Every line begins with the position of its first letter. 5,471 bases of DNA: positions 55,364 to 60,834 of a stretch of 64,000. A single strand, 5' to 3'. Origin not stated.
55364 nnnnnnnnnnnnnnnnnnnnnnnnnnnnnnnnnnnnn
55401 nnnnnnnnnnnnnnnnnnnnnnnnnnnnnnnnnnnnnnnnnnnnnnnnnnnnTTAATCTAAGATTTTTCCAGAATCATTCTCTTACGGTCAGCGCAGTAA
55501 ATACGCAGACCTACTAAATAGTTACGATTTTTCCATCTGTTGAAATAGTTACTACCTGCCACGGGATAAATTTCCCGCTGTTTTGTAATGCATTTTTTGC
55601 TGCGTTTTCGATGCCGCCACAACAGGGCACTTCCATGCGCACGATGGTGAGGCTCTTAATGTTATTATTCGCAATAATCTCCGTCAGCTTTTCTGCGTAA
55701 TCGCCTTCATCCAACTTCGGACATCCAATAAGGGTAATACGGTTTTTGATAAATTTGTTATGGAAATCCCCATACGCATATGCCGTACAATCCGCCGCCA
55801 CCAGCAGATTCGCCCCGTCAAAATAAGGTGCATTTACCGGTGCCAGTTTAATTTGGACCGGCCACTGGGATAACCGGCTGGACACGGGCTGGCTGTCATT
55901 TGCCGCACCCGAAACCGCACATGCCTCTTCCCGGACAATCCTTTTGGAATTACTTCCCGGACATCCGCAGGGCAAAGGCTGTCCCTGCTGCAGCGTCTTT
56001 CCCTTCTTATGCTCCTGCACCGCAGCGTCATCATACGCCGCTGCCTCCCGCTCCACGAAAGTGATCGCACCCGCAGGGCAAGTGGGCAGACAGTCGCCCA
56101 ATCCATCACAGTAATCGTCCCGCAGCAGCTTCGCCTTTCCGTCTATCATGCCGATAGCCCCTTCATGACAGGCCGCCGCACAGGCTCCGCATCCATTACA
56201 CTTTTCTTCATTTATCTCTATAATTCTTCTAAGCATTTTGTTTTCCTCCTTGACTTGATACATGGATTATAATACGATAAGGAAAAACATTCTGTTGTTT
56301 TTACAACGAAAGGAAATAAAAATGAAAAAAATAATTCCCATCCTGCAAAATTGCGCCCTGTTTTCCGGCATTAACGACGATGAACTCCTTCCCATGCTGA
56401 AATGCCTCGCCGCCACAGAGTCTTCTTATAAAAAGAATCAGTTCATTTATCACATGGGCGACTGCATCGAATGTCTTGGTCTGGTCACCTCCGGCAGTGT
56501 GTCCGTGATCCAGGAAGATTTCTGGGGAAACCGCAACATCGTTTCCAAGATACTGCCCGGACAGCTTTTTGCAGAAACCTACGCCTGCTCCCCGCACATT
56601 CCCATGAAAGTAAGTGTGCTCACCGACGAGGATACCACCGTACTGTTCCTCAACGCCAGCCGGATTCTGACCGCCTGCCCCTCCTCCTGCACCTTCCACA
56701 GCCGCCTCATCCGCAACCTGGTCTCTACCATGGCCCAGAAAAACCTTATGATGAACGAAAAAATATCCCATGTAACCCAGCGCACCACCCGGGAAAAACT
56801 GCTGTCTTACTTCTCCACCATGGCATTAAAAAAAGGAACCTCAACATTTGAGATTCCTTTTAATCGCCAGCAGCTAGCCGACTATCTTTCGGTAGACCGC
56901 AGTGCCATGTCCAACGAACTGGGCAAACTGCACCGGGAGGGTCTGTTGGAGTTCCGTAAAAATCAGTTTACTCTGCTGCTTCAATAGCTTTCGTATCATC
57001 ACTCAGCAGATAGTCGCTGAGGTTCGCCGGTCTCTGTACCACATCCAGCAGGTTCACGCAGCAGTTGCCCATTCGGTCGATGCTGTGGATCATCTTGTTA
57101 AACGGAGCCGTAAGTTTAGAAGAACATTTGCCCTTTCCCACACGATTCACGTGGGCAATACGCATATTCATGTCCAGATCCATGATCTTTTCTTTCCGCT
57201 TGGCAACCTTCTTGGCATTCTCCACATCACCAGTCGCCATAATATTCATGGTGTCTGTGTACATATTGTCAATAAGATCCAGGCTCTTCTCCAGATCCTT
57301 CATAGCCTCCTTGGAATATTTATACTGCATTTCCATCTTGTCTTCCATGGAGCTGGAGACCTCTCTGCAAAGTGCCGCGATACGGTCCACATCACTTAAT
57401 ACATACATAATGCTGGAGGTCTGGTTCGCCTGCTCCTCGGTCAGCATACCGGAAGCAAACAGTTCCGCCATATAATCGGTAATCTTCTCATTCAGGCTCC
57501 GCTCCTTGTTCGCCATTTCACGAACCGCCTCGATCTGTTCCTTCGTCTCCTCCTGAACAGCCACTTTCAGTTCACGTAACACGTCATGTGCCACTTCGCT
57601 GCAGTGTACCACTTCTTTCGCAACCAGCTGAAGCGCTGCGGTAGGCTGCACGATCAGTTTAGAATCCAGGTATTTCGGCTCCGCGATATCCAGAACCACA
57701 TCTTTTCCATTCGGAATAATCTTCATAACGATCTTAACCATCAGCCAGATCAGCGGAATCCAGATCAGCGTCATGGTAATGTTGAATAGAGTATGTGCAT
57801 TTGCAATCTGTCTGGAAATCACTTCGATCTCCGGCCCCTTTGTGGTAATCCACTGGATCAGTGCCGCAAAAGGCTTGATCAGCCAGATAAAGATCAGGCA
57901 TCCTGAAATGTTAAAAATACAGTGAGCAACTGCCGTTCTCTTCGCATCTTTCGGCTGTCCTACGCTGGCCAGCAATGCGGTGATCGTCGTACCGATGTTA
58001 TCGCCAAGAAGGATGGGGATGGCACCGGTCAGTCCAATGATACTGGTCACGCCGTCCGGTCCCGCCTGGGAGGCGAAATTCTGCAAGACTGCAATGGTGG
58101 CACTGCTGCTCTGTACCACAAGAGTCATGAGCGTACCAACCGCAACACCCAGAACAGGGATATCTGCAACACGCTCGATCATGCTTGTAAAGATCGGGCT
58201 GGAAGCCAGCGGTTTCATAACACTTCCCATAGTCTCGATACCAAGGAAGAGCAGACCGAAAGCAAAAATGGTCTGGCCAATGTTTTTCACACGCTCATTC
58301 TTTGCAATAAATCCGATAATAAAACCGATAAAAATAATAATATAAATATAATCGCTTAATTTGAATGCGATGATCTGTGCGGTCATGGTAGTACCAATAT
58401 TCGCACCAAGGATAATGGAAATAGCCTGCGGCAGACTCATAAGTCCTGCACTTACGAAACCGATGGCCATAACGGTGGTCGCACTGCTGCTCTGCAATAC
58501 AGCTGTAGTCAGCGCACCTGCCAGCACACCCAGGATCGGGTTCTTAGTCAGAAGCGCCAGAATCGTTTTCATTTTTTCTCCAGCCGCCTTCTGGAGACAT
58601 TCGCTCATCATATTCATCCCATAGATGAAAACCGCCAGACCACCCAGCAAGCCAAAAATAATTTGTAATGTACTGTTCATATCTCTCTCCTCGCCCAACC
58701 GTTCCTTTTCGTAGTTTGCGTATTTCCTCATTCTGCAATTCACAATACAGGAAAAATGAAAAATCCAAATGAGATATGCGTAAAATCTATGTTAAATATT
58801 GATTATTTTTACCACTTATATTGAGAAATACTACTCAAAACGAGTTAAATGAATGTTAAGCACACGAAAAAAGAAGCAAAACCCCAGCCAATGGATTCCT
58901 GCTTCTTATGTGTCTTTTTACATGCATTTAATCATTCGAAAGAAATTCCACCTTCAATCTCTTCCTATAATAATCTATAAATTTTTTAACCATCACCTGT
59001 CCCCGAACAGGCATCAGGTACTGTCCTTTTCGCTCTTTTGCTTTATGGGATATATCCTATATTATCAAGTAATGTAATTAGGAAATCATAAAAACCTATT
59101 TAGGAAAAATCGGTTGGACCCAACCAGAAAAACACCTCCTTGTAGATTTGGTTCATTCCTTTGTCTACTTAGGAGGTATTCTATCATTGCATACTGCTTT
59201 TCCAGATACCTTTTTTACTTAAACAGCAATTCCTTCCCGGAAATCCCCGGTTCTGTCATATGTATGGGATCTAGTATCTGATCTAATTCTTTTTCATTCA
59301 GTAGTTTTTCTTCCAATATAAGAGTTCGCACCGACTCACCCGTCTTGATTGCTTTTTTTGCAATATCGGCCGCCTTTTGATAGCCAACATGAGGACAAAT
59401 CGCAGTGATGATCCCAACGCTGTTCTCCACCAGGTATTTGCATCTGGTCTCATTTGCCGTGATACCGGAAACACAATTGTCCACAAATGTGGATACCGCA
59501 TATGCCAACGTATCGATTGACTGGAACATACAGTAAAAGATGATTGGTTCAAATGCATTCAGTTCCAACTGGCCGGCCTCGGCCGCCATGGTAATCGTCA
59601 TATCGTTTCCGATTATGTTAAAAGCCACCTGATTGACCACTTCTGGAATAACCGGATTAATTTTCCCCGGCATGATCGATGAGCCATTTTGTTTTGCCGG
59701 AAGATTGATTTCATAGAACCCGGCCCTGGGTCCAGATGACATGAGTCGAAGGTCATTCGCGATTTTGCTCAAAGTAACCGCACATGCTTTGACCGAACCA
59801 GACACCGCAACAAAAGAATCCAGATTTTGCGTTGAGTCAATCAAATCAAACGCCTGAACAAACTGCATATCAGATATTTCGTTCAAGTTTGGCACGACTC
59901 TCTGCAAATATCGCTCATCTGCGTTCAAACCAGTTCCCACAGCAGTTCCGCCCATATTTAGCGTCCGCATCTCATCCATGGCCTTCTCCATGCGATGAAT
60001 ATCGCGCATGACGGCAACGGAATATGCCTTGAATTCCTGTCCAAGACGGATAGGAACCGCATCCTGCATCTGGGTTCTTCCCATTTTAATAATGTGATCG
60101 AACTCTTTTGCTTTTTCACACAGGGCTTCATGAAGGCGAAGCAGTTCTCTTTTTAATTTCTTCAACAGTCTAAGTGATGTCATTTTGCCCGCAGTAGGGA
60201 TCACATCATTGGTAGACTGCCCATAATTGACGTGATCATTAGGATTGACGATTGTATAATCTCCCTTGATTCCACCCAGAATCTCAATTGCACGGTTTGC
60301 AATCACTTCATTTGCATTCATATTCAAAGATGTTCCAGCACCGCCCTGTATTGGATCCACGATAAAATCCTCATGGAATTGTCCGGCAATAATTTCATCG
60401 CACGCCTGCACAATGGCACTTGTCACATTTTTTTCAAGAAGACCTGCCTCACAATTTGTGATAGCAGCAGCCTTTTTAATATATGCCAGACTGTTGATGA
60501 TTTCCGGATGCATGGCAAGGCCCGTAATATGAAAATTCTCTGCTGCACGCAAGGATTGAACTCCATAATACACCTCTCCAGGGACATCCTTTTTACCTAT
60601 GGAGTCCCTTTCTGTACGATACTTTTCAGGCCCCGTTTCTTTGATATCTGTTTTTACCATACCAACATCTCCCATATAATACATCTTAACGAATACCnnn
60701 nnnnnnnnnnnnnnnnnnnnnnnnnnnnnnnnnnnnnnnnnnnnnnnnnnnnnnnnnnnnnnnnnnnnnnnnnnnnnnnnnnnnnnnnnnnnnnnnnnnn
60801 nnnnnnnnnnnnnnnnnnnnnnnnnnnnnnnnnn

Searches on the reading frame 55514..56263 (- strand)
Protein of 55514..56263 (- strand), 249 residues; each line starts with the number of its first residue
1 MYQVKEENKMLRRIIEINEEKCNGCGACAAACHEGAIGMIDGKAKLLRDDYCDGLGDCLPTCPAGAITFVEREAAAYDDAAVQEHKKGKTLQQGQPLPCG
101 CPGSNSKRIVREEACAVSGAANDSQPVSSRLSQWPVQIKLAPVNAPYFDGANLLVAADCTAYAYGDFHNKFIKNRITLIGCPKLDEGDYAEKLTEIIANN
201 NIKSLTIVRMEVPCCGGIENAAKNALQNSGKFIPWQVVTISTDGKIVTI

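Call 9: search_protein_families(library=pfam, proteins=[window:55514-56263:-])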
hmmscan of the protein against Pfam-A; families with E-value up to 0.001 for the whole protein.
window:55514-56263:- (249 aa): 9 families
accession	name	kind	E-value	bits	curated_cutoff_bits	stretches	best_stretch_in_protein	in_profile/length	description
PF12837.12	Fer4_6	-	3.9e-10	39.6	25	1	14-37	1-24/24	4Fe-4S binding domain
PF00037.32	Fer4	-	2.2e-09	37.2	21.1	1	15-37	1-23/24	4Fe-4S binding domain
PF12838.12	Fer4_7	-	3.8e-08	34.1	27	1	6-36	22-52/52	4Fe-4S dicluster domain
PF13237.11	Fer4_10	-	8.6e-08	32.4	25.5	1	15-63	2-53/53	4Fe-4S dicluster domain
PF14697.11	Fer4_21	-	1.3e-07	32.1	35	1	16-68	2-58/59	4Fe-4S dicluster domain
PF25160.1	LdpA_Fe-S-bd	-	1.5e-06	28.3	27.6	0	48-70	24-46/49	LdpA Fe-S cluster-binding domain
PF13187.11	Fer4_9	-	3.8e-06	27.3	27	1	21-67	1-52/52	4Fe-4S dicluster domain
PF12797.12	Fer4_2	-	2e-05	24.7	24.5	1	14-33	2-21/22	4Fe-4S binding domain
PF13484.11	Fer4_16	-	0.00036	21.7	30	0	21-38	1-18/66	4Fe-4S double cluster binding domain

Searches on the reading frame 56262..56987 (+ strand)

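Call 9: search_protein_families(library=pfam, proteins=[window:56262-56987:+])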
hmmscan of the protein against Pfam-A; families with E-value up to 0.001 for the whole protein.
window:56262-56987:+ (241 aa): 2 families
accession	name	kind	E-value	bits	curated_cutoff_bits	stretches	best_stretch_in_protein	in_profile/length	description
PF00027.35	cNMP_binding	-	6.1e-12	45.8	27.5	1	55-138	3-85/89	Cyclic nucleotide-binding domain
PF13545.12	HTH_Crp_2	-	8.1e-09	35.8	27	1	179-238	2-61/70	Crp-like helix-turn-helix domain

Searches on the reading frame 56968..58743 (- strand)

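Call 56: search_protein_families(library=pfam, proteins=[window:56968-58743:-])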
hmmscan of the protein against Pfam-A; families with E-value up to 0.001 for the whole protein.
window:56968-58743:- (591 aa): 2 families
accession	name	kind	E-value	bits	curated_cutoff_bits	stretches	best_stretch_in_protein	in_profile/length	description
PF02690.20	Na_Pi_cotrans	-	4e-63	211.9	29.1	2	39-173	2-136/137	Na+/Pi-cotransporter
PF01895.24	PhoU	-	2.4e-11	44.3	23.5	1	488-567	5-87/89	PhoU domain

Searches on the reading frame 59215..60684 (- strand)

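Call 56: search_protein_families(library=pfam, proteins=[window:59215-60684:-])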
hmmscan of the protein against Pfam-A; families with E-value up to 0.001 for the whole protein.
window:59215-60684:- (489 aa): 2 families
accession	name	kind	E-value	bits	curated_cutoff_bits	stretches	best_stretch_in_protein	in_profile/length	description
PF00206.25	Lyase_1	-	6.3e-91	305.5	27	1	30-359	1-312/312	Lyase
PF10415.14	FumaraseC_C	-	2e-21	76.6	32.5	1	425-478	1-54/54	Fumarase C C-terminus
